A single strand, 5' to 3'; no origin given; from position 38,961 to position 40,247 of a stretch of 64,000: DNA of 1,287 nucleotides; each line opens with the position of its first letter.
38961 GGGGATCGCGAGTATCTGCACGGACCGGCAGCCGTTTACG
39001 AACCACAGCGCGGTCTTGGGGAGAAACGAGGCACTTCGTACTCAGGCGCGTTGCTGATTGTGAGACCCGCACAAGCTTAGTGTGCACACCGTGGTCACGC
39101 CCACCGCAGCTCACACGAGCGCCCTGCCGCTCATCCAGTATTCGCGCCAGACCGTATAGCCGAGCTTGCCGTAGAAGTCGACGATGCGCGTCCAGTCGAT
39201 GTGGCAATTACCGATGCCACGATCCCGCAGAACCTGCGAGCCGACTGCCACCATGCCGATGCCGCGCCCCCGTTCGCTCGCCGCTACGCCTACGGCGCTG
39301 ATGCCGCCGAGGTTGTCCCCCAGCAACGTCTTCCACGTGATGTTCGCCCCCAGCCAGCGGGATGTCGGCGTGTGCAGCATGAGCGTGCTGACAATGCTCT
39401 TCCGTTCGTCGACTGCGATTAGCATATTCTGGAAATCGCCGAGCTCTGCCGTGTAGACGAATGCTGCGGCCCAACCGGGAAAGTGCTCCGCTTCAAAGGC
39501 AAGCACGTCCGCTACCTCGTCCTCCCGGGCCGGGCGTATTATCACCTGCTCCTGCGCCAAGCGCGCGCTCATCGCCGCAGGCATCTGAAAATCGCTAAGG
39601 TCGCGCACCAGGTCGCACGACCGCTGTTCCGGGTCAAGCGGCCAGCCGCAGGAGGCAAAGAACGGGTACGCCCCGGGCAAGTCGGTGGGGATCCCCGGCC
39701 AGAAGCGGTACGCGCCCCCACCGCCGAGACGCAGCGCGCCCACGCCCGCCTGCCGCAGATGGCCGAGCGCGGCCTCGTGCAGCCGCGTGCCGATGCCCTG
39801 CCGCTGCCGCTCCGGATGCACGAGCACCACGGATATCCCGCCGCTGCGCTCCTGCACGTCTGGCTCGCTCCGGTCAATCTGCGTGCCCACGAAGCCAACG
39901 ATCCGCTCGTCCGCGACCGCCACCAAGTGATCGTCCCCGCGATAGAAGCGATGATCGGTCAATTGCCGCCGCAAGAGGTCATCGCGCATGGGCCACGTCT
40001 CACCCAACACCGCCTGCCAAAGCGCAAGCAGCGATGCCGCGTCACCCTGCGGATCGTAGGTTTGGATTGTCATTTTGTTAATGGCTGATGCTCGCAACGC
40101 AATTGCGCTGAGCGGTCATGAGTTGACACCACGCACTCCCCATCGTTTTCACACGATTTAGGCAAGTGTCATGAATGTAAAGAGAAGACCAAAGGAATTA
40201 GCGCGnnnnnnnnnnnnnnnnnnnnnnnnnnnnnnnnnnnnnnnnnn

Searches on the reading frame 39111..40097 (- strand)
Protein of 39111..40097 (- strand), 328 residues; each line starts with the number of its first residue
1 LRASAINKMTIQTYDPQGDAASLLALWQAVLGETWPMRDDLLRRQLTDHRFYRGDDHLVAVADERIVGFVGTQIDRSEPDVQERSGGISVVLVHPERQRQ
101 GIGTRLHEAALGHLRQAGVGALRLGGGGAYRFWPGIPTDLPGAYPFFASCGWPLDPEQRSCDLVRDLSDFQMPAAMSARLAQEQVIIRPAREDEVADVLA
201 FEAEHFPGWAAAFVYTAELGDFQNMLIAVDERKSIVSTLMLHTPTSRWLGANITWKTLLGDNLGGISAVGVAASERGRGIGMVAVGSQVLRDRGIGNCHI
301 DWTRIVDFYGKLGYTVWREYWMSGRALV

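Call 3: search_protein_families(library=pfam, proteins=[window:39111-40097:-], max_evalue=0.01)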
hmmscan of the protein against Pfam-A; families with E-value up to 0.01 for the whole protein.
window:39111-40097:- (328 aa): 5 families
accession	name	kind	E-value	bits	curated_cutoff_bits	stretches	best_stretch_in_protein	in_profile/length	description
PF00583.31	Acetyltransf_1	-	1.1e-14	55.1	20.7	1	26-124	7-98/116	Acetyltransferase (GNAT) family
PF13527.13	Acetyltransf_9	-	3.4e-12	46.9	25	2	21-119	11-106/127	Acetyltransferase (GNAT) domain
PF13508.13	Acetyltransf_7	-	6.2e-12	46.2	27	1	55-119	3-62/84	Acetyltransferase (GNAT) domain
PF13673.13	Acetyltransf_10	-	2.8e-07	31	23.6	1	50-120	25-86/128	Acetyltransferase (GNAT) domain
PF08445.16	FR47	-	0.00042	20.7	22.1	0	82-118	18-54/86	FR47-like protein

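Call 18: find_related_loci(query=window:39111-40097:-, collection=metagenome_contigs, flank=6000)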
Query window:39111-40097:- (328 aa) in metagenome_contigs; peptide patterns used: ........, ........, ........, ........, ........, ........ (x = any residue, [..] = any of these).
105 stretches matched a pattern; 7 encode a relative of the query (tblastn E <= 1e-3); 7 distinct loci.
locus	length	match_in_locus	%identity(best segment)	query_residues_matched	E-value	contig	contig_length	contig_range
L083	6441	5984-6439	75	8-158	7e-71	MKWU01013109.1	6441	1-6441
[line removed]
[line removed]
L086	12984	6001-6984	27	14-320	2e-29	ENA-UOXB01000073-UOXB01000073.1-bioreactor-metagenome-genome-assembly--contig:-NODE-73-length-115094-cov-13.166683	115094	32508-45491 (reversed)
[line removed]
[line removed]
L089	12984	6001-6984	27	14-320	2e-29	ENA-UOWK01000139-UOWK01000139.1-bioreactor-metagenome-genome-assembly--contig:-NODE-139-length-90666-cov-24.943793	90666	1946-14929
